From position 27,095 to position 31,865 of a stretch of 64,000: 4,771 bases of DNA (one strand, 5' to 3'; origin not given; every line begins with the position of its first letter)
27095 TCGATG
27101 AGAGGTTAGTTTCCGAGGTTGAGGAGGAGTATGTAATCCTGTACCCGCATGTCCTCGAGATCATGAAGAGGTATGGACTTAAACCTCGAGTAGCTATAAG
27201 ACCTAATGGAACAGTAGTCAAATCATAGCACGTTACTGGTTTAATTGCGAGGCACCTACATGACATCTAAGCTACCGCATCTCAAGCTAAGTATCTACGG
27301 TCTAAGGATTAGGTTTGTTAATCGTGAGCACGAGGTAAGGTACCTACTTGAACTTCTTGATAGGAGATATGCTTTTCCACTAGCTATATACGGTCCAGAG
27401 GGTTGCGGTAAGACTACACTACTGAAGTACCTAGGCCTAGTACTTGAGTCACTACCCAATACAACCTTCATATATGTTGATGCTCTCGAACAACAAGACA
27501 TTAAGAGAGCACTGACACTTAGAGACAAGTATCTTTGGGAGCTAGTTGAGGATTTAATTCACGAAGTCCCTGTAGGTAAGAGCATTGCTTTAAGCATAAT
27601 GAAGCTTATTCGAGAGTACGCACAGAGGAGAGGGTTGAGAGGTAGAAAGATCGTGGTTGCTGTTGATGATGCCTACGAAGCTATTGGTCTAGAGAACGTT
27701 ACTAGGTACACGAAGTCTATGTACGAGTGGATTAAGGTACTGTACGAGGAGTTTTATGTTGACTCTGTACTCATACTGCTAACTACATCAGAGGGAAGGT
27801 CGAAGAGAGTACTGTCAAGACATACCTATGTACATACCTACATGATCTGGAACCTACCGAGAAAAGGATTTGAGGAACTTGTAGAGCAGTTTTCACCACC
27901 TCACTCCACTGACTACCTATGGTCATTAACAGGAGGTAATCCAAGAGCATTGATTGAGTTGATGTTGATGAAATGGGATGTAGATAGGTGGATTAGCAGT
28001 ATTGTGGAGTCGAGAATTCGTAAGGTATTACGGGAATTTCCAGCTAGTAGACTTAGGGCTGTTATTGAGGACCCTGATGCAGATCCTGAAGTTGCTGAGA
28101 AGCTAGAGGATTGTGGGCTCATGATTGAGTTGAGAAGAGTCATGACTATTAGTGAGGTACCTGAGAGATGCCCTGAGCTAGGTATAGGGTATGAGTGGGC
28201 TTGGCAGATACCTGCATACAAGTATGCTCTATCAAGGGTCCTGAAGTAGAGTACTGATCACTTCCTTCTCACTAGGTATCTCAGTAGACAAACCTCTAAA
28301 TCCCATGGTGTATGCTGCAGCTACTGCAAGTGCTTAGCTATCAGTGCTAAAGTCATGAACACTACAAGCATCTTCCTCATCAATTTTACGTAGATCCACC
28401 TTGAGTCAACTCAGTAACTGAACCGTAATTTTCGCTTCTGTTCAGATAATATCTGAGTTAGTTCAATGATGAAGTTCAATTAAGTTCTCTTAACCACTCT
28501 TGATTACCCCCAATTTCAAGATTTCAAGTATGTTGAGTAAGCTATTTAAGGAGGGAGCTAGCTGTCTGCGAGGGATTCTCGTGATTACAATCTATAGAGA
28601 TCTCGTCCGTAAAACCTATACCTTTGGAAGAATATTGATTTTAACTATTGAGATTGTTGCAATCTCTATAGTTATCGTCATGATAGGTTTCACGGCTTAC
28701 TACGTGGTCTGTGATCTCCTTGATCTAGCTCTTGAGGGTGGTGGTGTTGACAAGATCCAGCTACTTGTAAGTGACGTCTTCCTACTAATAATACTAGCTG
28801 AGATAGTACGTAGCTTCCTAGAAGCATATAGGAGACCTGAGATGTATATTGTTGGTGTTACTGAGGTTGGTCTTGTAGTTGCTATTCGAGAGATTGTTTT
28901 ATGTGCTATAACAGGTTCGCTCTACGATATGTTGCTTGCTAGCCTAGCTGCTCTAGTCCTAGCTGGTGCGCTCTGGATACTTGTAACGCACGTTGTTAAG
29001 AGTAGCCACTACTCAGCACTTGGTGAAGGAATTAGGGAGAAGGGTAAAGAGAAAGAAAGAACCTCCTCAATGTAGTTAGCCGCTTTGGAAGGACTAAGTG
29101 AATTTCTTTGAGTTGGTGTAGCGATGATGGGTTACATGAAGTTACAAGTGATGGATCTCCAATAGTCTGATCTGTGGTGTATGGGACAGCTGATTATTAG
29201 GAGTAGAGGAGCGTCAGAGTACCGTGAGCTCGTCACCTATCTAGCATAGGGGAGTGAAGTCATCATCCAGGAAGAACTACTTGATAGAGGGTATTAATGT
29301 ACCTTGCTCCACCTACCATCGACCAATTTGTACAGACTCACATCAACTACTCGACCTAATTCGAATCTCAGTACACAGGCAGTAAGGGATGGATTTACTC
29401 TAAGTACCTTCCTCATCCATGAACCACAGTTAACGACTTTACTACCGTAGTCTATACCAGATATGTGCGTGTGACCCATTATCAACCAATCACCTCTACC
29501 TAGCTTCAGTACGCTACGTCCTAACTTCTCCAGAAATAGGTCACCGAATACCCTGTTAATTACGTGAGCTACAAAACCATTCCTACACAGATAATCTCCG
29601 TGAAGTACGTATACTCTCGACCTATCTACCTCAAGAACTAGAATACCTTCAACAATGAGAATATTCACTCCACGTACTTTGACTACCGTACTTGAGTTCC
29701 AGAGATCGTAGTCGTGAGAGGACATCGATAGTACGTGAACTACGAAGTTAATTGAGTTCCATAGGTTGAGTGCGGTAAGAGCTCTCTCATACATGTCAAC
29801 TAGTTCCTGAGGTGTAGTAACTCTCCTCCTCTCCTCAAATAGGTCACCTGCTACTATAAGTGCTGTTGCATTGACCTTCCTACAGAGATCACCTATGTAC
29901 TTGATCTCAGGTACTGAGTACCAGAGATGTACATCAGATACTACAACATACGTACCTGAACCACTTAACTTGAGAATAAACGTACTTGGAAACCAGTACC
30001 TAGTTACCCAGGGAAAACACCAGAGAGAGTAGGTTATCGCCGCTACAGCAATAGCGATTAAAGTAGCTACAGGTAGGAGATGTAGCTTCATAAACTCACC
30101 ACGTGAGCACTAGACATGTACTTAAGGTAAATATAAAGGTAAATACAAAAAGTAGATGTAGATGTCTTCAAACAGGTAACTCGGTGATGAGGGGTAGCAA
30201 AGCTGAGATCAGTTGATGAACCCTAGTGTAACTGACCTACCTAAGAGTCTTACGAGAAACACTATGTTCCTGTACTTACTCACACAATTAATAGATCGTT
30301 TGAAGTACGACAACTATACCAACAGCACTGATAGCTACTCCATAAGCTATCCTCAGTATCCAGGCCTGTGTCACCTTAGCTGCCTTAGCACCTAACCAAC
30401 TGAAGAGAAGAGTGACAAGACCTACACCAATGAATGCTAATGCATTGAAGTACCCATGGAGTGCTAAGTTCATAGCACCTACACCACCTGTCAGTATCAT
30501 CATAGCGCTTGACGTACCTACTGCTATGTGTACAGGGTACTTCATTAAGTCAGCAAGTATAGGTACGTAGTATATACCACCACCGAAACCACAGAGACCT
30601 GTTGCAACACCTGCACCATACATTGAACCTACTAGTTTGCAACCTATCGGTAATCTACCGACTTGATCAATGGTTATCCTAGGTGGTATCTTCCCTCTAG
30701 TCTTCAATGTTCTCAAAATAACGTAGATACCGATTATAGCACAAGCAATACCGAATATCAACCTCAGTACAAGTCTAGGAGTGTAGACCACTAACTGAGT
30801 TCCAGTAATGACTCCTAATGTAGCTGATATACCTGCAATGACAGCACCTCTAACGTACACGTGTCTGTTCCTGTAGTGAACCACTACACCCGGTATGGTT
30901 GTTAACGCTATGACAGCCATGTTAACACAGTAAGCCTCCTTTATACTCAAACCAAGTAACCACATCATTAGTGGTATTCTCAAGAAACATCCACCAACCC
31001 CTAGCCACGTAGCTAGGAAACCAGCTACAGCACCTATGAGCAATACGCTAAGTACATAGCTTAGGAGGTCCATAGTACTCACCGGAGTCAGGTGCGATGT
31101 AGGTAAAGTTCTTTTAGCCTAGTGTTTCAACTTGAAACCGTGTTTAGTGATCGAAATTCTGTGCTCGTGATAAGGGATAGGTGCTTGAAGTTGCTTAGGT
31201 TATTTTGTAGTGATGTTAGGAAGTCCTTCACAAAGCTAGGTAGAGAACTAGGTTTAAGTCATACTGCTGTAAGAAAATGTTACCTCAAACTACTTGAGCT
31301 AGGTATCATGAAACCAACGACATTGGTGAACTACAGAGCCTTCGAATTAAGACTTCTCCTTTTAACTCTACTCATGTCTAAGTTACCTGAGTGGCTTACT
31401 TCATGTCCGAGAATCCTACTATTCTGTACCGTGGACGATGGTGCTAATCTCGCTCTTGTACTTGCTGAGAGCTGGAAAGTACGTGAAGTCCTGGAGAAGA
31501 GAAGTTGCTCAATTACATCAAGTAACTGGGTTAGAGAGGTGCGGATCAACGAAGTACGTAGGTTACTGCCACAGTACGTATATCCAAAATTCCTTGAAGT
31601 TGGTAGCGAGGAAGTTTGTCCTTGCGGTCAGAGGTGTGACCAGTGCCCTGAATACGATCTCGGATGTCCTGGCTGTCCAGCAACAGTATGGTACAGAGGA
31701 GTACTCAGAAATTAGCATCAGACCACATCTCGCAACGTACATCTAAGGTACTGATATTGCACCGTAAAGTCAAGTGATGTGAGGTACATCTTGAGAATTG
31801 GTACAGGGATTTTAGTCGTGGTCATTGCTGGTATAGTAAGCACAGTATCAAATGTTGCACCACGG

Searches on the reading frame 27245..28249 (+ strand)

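Call 23: search_protein_families(library=pfam, proteins=[window:27245-28249:+], max_evalue=0.001)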
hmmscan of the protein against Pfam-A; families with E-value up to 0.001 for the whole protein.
window:27245-28249:+ (334 aa): 6 families
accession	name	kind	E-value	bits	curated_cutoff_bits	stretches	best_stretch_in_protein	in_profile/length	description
PF01637.24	ATPase_2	-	5.6e-38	131.4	33.2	1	24-239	1-225/225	ATPase domain predominantly from Archaea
PF13401.12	AAA_22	-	6.4e-06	27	27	1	46-168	8-109/130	AAA domain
PF24389.1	ORC-CDC6-like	-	3.6e-05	23.1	27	0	45-63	34-52/571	ORC-CDC6-like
PF13191.12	AAA_16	-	4.1e-05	24.6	32.6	1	23-143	1-141/167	AAA ATPase domain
PF05729.18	NACHT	-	0.00052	20.3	26.7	0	46-215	3-162/167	NACHT domain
PF13173.12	AAA_14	-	0.00083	19.8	27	0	45-94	4-52/129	AAA domain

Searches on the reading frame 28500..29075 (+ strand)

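Call 24: search_protein_families(library=pfam, proteins=[window:28500-29075:+], max_evalue=0.001)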
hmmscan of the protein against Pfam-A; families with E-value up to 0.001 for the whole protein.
window:28500-29075:+ (191 aa): 1 family
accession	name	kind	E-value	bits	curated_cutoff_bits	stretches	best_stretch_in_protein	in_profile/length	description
PF06146.17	PsiE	-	2.4e-06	28.2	23.9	1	49-161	4-117/122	Phosphate-starvation-inducible E family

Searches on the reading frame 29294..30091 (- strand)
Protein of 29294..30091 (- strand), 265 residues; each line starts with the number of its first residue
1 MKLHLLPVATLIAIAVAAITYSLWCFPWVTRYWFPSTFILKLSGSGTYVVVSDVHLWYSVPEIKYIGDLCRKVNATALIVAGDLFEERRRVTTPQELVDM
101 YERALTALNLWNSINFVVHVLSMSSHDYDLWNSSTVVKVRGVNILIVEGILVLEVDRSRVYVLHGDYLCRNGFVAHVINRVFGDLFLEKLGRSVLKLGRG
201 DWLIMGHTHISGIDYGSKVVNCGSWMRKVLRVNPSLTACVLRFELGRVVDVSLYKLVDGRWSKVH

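Call 24: search_protein_families(library=pfam, proteins=[window:29294-30091:-], max_evalue=0.001)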
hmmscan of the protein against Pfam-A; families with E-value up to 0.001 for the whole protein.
window:29294-30091:- (265 aa): 2 families
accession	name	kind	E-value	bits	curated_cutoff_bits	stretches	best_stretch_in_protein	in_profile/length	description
PF12850.12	Metallophos_2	-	4.1e-06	27.3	27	1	49-239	4-147/154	Calcineurin-like phosphoesterase superfamily domain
PF00149.33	Metallophos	-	0.00029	21.8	21.5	1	48-210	3-190/191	Calcineurin-like phosphoesterase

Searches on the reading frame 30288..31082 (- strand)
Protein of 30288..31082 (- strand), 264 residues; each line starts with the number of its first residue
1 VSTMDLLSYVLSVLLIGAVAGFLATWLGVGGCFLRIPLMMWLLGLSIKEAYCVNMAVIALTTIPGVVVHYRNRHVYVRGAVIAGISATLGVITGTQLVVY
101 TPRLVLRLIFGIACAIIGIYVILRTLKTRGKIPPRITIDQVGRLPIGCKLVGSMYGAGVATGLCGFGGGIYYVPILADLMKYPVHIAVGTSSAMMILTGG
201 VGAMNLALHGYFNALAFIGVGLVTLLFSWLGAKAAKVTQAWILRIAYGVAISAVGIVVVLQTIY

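Call 24: search_protein_families(library=pfam, proteins=[window:30288-31082:-], max_evalue=0.001)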
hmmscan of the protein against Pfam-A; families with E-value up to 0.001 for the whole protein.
window:30288-31082:- (264 aa): 1 family
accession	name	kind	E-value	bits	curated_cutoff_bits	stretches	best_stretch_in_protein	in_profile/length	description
PF01925.25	TauE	-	1.5e-34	120.1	32.6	1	14-256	2-235/237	Sulfite exporter TauE/SafE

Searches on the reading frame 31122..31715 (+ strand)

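Call 24: search_protein_families(library=pfam, proteins=[window:31122-31715:+], max_evalue=0.001)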
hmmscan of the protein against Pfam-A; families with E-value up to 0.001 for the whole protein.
window:31122-31715:+ (197 aa): 1 family
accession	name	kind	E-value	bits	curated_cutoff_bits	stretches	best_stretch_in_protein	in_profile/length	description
PF13404.12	HTH_AsnC-type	-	5.9e-06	26.4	27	1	23-52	7-36/42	AsnC-type helix-turn-helix domain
